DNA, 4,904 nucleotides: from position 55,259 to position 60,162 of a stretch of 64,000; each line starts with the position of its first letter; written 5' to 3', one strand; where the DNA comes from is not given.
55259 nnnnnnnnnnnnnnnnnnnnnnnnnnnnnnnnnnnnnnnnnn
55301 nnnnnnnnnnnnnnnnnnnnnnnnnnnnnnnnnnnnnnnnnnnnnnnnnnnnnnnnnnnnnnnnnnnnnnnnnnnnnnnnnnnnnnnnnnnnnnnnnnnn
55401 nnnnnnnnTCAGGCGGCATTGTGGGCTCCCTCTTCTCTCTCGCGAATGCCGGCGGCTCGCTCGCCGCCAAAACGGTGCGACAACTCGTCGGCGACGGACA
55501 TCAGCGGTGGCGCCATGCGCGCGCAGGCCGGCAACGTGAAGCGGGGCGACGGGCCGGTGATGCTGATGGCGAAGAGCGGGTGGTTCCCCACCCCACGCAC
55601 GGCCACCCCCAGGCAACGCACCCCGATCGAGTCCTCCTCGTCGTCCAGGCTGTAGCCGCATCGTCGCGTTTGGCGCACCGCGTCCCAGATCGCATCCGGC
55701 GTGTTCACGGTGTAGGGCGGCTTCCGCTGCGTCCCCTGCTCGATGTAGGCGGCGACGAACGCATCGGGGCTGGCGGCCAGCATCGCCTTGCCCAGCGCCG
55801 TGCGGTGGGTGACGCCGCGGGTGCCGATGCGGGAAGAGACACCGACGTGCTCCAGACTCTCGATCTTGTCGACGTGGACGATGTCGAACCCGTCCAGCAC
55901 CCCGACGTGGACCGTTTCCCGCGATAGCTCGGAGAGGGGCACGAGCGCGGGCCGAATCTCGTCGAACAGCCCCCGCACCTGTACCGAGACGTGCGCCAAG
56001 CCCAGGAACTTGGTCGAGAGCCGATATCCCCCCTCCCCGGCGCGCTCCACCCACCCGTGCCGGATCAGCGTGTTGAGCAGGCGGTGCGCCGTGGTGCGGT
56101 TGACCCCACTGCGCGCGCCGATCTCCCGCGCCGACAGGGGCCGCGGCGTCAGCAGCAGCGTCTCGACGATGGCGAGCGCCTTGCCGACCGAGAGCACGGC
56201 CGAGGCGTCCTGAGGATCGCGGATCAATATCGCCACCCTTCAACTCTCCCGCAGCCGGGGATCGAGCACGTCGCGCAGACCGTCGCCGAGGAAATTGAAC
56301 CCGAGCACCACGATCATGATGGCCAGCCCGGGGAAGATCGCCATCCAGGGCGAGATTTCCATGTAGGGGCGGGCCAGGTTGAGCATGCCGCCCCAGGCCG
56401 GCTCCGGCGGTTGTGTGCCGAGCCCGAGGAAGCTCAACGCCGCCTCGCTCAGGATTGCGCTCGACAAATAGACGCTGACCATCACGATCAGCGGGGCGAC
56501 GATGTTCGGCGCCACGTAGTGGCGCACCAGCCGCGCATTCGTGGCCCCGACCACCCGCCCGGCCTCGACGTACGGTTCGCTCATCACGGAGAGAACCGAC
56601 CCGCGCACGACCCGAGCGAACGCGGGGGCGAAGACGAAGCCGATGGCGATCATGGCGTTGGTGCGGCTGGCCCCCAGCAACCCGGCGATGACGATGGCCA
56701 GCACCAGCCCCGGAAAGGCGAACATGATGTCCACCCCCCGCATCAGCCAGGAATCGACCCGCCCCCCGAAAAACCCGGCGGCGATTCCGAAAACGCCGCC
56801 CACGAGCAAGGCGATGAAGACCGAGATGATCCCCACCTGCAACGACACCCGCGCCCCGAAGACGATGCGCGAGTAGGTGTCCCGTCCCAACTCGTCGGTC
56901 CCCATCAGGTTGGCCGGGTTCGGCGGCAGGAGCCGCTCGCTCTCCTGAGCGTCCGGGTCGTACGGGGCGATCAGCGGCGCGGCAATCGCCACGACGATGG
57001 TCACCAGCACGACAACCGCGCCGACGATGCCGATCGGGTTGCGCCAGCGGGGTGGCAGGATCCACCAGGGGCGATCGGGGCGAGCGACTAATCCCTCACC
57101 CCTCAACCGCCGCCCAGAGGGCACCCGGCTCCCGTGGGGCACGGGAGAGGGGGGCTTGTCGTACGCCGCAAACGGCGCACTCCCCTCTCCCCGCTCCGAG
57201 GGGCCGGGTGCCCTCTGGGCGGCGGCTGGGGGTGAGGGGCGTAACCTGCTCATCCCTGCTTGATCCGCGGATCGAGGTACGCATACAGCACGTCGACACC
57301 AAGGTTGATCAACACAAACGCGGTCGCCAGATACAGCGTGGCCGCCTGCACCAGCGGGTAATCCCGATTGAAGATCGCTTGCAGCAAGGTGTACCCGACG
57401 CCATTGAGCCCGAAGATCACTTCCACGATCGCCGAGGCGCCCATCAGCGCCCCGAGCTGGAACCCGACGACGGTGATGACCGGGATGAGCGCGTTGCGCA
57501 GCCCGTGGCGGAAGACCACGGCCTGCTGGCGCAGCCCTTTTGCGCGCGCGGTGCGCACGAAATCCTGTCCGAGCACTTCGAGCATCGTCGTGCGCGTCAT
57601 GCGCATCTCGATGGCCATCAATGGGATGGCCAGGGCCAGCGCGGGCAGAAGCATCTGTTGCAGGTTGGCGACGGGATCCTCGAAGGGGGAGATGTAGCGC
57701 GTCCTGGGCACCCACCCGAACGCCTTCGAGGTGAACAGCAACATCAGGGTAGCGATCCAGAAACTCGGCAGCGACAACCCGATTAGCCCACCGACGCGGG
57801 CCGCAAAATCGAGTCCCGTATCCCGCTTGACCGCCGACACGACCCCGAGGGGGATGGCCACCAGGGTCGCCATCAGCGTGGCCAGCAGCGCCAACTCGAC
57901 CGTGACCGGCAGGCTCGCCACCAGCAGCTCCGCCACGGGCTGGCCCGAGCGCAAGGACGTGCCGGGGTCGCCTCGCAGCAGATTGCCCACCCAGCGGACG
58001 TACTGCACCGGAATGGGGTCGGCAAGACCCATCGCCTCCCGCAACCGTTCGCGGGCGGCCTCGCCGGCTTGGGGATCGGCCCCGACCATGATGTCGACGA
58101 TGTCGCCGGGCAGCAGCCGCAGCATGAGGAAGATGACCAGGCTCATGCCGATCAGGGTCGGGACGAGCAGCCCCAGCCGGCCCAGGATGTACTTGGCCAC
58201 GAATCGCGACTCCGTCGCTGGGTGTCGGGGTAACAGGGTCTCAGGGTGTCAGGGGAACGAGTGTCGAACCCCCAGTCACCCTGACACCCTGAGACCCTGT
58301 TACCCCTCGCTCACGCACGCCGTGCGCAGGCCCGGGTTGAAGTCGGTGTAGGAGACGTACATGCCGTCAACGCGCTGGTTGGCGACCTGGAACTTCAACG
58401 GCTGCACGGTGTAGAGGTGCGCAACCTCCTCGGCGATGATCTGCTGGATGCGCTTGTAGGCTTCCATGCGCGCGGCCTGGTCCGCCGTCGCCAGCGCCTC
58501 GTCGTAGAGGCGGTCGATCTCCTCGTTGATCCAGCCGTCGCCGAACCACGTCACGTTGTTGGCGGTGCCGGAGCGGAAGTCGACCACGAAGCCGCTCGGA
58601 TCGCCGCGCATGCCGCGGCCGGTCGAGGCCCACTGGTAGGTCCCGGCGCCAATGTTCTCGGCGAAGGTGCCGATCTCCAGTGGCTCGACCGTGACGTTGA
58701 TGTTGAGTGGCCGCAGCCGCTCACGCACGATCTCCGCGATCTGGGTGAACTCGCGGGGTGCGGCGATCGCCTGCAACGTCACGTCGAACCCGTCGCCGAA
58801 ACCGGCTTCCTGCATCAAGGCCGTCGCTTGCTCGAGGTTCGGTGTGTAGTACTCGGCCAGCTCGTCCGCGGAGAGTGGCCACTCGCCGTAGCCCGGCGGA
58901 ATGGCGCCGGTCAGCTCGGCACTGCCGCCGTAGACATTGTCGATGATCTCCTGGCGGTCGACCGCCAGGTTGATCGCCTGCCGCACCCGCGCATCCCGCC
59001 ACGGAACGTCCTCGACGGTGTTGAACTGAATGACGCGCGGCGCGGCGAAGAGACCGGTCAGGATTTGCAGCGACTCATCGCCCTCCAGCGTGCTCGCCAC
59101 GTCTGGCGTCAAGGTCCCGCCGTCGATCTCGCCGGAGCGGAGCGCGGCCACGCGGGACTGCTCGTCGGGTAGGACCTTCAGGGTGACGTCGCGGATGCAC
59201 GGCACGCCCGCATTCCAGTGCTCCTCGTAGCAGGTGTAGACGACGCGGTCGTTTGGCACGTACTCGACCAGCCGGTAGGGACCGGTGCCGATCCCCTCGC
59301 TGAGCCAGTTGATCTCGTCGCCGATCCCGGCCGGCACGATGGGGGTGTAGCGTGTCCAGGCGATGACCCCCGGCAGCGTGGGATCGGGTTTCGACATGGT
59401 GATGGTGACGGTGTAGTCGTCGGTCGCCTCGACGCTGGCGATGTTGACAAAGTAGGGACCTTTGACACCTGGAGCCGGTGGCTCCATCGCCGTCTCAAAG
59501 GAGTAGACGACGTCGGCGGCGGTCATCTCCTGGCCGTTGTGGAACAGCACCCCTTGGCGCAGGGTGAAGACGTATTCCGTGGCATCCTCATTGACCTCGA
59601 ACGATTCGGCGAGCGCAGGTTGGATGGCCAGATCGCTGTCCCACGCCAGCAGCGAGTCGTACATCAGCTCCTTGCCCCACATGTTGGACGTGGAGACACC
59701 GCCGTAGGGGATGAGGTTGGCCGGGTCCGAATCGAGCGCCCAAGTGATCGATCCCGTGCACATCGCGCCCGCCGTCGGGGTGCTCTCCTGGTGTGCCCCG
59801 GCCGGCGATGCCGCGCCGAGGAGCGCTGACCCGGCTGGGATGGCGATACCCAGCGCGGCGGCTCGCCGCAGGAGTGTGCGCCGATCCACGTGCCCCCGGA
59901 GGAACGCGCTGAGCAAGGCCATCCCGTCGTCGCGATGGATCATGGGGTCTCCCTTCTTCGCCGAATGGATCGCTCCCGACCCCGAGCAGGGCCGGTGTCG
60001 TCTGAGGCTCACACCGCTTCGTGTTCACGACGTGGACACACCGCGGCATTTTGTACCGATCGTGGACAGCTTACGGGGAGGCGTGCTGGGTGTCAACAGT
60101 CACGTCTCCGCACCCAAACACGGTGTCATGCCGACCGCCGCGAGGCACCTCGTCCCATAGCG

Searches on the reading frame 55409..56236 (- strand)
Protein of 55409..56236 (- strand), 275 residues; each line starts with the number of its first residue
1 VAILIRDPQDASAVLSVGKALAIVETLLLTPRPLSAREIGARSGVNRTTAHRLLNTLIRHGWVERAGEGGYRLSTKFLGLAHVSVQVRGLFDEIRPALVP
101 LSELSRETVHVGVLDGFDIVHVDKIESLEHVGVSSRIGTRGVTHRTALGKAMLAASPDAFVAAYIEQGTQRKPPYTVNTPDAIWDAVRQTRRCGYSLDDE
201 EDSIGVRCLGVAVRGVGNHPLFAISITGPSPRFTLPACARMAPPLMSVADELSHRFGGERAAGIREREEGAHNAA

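Call 49: search_protein_families(library=pfam, proteins=[window:55409-56236:-], max_evalue=0.001)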
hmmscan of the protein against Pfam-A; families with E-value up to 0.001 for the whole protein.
window:55409-56236:- (275 aa): 11 families
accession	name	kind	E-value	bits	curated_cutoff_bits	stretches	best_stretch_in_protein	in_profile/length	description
PF01614.24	IclR_C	-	1.1e-33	116.7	24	1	84-254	3-174/174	Bacterial transcriptional regulator IclR C-terminal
PF09339.16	HTH_IclR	-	2.7e-15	56.3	22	1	16-65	1-50/52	IclR helix-turn-helix domain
PF25213.1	HVO_A0261_N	-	1.7e-08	34.6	35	1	29-74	20-64/86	HVO_A0261 N-terminal domain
PF12802.13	MarR_2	-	2.3e-07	31.3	27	1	30-66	17-53/61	MarR family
PF01978.25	TrmB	-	2e-05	24.8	25.6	1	28-67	17-56/68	Sugar-specific transcriptional regulator TrmB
PF02082.26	Rrf2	-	0.00025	21.7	30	1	24-75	12-67/132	Iron-dependent Transcriptional regulator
PF13412.12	HTH_24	-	0.00026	20.9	21.9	1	21-64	6-48/48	Winged helix-turn-helix DNA-binding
PF13545.12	HTH_Crp_2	-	0.00033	21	27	1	32-67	21-56/70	Crp-like helix-turn-helix domain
PF01047.28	MarR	-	0.00043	20.6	24.6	1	32-65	16-49/59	MarR family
PF00392.27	GntR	-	0.0005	20.1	27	0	28-71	18-62/64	Bacterial regulatory proteins, gntR family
PF08100.18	Dimerisation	-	0.00082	19.6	25.6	0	11-73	18-83/93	O-methyltransferase dimerisation domain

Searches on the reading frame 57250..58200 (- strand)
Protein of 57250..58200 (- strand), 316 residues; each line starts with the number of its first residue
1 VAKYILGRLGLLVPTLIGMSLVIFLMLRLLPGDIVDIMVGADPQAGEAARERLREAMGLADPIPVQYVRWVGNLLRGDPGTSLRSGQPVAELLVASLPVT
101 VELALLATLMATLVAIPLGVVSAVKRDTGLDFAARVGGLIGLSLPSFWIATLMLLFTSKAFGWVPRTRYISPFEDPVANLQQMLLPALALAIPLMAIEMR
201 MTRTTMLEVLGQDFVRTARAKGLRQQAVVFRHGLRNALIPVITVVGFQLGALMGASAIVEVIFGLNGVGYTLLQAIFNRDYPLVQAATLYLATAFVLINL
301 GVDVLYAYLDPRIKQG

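Call 49: search_protein_families(library=pfam, proteins=[window:57250-58200:-], max_evalue=0.001)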
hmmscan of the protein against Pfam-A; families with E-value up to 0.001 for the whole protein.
window:57250-58200:- (316 aa): 2 families
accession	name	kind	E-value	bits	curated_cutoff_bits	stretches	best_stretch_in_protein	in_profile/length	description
PF00528.27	BPD_transp_1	-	1.2e-35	123.4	26.4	1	115-314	1-183/184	Binding-protein-dependent transport system inner membrane component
PF19300.4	BPD_transp_1_N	-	3.1e-08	34.2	23.8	1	1-102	1-112/114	Binding-prot-dependent transport system membrane comp, N-term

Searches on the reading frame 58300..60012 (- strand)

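Call 13: search_protein_families(library=pfam, proteins=[window:58300-60012:-], max_evalue=0.001)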
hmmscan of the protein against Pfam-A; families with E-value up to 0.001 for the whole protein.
window:58300-60012:- (570 aa): 1 family
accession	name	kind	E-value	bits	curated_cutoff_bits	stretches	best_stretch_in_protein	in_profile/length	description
PF00496.27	SBP_bac_5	-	6.3e-80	269.5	32.4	1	130-485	2-366/368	Bacterial extracellular solute-binding proteins, family 5 Middle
